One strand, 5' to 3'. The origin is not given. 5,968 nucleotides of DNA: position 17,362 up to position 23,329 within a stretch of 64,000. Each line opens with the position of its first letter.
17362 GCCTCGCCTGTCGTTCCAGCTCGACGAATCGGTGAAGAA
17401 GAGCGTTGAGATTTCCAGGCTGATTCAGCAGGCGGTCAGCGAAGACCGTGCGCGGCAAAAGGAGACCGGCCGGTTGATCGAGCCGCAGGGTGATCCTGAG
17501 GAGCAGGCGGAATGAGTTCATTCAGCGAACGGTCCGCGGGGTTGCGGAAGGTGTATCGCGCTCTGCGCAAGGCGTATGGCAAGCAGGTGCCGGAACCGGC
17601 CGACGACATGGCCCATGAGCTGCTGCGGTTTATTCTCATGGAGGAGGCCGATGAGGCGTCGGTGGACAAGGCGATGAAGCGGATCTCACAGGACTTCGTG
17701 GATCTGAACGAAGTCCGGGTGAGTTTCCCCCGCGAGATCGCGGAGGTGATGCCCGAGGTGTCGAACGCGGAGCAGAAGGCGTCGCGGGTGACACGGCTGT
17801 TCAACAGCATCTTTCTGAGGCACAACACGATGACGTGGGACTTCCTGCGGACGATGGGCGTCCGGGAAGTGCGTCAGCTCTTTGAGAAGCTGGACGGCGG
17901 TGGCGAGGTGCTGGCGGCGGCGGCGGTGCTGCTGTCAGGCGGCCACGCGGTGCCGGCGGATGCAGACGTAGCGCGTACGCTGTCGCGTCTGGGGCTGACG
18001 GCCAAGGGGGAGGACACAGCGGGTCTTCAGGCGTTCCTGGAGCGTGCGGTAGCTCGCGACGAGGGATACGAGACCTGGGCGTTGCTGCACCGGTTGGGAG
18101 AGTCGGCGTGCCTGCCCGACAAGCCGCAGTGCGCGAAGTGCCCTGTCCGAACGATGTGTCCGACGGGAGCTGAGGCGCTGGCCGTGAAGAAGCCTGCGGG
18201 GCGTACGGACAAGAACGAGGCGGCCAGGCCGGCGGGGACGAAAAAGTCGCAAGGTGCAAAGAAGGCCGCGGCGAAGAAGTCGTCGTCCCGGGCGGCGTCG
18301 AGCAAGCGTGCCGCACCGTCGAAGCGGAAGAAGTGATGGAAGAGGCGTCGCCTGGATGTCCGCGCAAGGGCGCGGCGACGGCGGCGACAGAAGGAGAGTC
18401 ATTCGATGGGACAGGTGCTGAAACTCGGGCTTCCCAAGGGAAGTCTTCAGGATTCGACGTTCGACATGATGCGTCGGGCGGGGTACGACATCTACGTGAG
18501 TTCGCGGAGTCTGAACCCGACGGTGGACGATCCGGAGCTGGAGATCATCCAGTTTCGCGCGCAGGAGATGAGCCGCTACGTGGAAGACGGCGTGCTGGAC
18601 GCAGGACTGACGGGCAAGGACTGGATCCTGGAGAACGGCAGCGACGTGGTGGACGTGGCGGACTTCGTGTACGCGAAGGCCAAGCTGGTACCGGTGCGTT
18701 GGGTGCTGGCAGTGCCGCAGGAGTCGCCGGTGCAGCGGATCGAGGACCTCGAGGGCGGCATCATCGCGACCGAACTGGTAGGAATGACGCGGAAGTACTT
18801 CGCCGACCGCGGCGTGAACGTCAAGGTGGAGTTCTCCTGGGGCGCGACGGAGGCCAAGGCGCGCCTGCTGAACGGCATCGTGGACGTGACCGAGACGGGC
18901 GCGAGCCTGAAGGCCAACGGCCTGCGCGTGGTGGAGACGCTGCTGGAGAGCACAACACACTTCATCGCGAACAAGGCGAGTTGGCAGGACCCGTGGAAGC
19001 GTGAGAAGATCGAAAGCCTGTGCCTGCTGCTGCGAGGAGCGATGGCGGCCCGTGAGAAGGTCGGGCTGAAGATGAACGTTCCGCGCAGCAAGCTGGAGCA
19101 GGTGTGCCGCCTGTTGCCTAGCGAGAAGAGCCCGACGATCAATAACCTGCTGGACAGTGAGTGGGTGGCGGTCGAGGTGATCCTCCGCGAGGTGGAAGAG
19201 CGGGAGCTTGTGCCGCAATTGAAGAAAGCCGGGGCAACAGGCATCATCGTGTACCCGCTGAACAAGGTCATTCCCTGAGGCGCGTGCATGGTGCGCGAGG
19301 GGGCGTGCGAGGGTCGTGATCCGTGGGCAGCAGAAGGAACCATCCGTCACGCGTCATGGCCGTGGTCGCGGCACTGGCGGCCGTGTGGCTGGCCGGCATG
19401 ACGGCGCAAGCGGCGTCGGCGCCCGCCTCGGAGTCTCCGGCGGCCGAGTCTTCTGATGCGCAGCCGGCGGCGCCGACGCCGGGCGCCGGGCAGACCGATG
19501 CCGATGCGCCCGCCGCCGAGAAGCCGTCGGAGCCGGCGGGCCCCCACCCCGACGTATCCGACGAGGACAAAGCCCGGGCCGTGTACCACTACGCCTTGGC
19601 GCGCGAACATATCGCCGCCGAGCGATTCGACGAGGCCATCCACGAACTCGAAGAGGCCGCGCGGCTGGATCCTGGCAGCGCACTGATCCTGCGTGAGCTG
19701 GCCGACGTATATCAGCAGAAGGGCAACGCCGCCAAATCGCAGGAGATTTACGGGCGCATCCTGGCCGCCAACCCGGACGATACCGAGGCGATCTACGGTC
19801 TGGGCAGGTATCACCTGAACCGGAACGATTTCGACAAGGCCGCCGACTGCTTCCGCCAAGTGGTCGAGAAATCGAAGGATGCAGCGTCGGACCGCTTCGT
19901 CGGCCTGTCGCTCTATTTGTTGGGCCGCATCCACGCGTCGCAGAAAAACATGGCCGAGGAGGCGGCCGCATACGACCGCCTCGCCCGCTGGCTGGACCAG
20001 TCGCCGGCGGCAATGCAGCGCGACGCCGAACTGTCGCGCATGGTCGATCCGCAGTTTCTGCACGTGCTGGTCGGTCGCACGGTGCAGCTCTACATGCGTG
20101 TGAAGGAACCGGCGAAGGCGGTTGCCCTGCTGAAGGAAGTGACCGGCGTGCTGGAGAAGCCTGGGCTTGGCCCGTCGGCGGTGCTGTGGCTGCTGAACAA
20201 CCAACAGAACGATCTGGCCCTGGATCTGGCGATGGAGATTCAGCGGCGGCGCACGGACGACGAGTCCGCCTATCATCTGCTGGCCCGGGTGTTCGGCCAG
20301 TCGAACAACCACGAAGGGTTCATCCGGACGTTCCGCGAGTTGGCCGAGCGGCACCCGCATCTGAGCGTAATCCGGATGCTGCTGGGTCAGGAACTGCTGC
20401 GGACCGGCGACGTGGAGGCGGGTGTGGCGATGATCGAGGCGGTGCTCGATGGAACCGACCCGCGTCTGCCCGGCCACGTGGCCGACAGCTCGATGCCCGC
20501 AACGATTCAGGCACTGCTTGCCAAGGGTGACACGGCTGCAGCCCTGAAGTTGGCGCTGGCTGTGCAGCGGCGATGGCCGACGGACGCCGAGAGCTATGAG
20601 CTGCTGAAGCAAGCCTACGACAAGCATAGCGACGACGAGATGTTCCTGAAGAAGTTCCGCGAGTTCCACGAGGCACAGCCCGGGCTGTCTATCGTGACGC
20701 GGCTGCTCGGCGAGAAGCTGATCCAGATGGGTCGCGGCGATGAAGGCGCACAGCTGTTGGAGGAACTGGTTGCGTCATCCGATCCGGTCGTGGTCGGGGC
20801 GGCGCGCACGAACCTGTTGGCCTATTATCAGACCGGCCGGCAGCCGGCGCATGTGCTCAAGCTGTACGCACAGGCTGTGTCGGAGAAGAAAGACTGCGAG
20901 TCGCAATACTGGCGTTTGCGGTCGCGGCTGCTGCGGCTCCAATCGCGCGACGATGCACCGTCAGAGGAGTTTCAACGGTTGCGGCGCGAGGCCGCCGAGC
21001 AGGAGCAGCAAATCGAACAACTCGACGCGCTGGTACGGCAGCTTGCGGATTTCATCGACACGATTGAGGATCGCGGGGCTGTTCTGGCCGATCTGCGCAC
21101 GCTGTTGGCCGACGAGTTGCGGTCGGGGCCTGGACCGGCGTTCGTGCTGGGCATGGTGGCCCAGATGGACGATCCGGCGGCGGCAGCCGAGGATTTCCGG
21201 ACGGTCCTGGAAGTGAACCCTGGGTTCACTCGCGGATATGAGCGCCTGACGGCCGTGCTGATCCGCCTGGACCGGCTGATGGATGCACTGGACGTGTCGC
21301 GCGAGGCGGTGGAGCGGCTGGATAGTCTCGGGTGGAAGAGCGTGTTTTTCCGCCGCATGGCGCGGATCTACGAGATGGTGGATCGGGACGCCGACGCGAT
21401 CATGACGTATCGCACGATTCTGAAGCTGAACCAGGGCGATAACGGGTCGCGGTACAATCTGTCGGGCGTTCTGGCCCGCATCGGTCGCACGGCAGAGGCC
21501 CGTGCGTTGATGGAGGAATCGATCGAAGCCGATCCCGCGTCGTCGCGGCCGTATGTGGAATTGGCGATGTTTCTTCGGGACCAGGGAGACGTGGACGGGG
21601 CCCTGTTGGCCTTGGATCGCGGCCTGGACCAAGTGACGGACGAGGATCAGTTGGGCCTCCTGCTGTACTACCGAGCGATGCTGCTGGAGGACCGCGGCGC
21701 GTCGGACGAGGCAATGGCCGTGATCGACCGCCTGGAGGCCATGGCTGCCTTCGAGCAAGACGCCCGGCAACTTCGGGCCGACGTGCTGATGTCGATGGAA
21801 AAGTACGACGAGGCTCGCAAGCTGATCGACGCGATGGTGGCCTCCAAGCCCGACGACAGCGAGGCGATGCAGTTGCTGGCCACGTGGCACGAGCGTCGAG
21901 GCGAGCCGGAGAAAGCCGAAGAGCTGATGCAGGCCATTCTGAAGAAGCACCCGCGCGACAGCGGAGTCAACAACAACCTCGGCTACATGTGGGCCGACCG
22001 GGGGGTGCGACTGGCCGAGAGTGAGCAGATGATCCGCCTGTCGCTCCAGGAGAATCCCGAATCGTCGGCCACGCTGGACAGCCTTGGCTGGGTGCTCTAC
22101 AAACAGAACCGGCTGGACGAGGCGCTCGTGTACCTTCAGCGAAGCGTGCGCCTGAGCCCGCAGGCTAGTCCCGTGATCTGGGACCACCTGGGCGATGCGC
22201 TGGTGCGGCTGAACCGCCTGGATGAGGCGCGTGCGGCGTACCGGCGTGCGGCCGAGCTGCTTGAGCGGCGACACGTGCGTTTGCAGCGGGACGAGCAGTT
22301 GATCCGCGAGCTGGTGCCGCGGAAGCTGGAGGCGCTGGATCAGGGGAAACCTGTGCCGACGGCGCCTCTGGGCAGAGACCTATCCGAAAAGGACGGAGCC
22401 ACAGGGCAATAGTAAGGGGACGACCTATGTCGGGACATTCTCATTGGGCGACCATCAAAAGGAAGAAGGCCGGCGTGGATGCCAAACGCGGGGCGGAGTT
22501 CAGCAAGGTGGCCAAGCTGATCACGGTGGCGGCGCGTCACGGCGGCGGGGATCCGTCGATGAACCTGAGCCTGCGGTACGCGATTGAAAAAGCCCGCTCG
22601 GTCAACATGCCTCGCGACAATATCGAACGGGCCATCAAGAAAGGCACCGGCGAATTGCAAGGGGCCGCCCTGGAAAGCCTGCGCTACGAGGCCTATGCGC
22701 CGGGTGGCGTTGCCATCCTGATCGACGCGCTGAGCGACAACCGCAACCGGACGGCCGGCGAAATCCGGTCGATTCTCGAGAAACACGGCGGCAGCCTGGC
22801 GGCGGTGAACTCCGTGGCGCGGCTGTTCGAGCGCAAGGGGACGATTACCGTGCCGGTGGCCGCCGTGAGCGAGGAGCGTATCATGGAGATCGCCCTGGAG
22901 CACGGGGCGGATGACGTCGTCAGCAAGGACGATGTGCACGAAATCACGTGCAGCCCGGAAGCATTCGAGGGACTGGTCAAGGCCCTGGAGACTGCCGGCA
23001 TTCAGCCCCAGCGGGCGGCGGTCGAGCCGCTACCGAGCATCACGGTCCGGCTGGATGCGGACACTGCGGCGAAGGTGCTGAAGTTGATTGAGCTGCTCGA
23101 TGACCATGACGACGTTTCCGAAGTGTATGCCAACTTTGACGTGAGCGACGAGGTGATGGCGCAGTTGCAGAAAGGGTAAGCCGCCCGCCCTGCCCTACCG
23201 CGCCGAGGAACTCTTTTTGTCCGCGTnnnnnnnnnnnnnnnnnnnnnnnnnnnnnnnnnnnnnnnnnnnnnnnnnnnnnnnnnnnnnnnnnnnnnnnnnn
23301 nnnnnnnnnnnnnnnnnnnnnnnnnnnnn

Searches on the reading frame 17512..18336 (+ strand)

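Call 64: search_protein_families(library=ncbifam, proteins=[window:17512-18336:+], max_evalue=0.00001)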
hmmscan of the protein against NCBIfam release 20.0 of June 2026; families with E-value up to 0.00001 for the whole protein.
window:17512-18336:+ (274 aa): 3 families
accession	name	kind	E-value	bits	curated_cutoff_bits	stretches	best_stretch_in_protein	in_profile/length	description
NF053634.1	MonDNAglycDR2438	equivalog_domain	9.5e-17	61.3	400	1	15-218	2-206/219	monofunctional DNA glycosylase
TIGR01084.1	mutY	equivalog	1.6e-07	31.2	286.5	1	122-239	107-229/277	A/G-specific adenine glycosylase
TIGR01083.1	nth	equivalog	1.3e-06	28.3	211.7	1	13-207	6-192/192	endonuclease III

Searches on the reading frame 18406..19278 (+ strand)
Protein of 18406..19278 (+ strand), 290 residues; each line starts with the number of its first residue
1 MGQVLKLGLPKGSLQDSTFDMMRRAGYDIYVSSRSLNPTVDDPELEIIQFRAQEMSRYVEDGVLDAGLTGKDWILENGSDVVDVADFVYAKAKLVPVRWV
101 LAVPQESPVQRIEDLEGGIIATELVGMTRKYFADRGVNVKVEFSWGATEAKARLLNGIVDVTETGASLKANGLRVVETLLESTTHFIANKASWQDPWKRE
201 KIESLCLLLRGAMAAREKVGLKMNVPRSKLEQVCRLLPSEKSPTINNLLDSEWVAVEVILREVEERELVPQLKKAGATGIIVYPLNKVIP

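Call 4: search_protein_families(library=pfam, proteins=[window:18406-19278:+], max_evalue=0.01)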
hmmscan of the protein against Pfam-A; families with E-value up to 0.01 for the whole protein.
window:18406-19278:+ (290 aa): 2 families
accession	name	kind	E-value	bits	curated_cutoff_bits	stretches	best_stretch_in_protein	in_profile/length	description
PF01634.23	HisG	-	1.3e-41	142.6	25.5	1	51-210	1-157/158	ATP phosphoribosyltransferase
PF08029.16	HisG_C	-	7.4e-26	90.5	23.5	1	215-287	1-73/73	HisG, C-terminal domain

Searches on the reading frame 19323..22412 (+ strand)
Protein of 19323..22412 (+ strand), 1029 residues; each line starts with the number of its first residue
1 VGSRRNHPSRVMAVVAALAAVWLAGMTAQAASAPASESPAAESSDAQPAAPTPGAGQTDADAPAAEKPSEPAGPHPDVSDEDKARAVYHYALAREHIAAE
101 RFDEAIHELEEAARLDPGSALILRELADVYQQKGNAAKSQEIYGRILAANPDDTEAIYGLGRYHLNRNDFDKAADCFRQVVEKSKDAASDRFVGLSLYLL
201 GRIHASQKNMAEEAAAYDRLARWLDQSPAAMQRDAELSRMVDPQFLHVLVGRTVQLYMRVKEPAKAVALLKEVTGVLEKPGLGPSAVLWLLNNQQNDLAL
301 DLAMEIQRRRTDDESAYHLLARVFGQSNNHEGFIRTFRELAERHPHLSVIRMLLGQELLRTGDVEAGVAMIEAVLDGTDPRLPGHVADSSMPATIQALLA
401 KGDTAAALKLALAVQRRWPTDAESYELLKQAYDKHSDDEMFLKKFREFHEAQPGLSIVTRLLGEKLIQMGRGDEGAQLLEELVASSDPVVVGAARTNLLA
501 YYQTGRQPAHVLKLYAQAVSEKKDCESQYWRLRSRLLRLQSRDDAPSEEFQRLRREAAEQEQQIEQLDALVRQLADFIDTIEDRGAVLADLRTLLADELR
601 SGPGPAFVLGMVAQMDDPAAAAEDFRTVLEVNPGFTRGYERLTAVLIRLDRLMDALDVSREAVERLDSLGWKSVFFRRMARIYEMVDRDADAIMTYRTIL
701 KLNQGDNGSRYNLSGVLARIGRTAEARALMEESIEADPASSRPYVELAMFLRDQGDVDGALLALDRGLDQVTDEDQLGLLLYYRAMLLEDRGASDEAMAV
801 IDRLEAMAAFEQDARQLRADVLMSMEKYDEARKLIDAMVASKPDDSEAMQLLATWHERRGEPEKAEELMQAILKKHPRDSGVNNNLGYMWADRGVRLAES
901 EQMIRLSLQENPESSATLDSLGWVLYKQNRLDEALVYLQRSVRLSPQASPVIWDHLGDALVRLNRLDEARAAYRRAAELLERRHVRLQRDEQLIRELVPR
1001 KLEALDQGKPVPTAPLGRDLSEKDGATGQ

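Call 4: search_protein_families(library=pfam, proteins=[window:19323-22412:+], max_evalue=0.01)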
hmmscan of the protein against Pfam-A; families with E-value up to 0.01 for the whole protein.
window:19323-22412:+ (1029 aa): 31 families (the best 25 are shown)
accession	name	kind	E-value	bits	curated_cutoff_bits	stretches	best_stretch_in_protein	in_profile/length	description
PF07719.23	TPR_2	-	4.6e-41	136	27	4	87-118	2-33/34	Tetratricopeptide repeat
PF13432.12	TPR_16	-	3.6e-40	136.4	32.7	5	158-222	1-59/65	Tetratricopeptide repeat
PF13428.12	TPR_14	-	7e-39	128.7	23.5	4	89-128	4-43/44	Tetratricopeptide repeat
PF14559.12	TPR_19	-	8.1e-37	125.8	25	5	97-154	2-59/68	Tetratricopeptide repeat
PF13181.12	TPR_8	-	2.4e-31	105.6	25.7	1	952-979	3-30/34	Tetratricopeptide repeat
PF13431.12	TPR_17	-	2.3e-26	90.2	24.4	0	729-761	1-33/34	Tetratricopeptide repeat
PF13424.12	TPR_12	-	7.9e-24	84.1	30.1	3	120-182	3-73/77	Tetratricopeptide repeat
PF00515.34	TPR_1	-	4.6e-22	77.3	27.8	1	921-947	7-33/34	Tetratricopeptide repeat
PF12895.13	ANAPC3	-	8e-19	68.2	27.2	1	141-203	10-72/82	Anaphase-promoting complex, cyclosome, subunit 3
PF13174.12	TPR_6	-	6.9e-17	61.3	26.3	0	155-183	1-29/33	Tetratricopeptide repeat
PF13414.12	TPR_11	-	3.2e-15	56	26.8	1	98-134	6-42/42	TPR repeat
PF23914.1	TPR_CcmH_CycH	-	4e-15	56.4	42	1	92-183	56-150/158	Cytochrome c-type biogenesis protein H TPR domain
PF17874.7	TPR_MalT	-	9.6e-12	45.3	45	2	88-239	42-206/336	MalT-like TPR region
PF13176.12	TPR_7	-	2.2e-11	43.3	27.9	0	848-879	1-34/36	Tetratricopeptide repeat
PF09976.15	TPR_21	-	7.8e-10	39.2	25.5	2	922-1005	120-191/193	Tetratricopeptide repeat-like domain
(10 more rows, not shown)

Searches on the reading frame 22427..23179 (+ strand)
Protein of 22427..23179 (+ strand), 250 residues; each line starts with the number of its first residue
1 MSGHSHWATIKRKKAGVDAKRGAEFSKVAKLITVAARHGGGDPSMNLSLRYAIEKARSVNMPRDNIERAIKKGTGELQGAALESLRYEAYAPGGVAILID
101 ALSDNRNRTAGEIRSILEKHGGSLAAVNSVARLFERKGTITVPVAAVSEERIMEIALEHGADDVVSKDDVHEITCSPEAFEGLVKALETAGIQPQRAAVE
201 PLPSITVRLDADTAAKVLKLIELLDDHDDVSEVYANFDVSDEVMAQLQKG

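Call 4: search_protein_families(library=pfam, proteins=[window:22427-23179:+], max_evalue=0.01)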
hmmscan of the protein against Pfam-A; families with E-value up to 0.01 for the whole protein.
window:22427-23179:+ (250 aa): 2 families
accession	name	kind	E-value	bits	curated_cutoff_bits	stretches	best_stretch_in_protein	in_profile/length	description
PF01709.26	Transcrip_reg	-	2.1e-51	174.2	27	1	83-237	2-160/160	TACO1/YebC second and third domain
PF20772.2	TACO1_YebC_N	-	3.8e-31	107.8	36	1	5-76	1-73/73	TACO1/YebC protein N-terminal domain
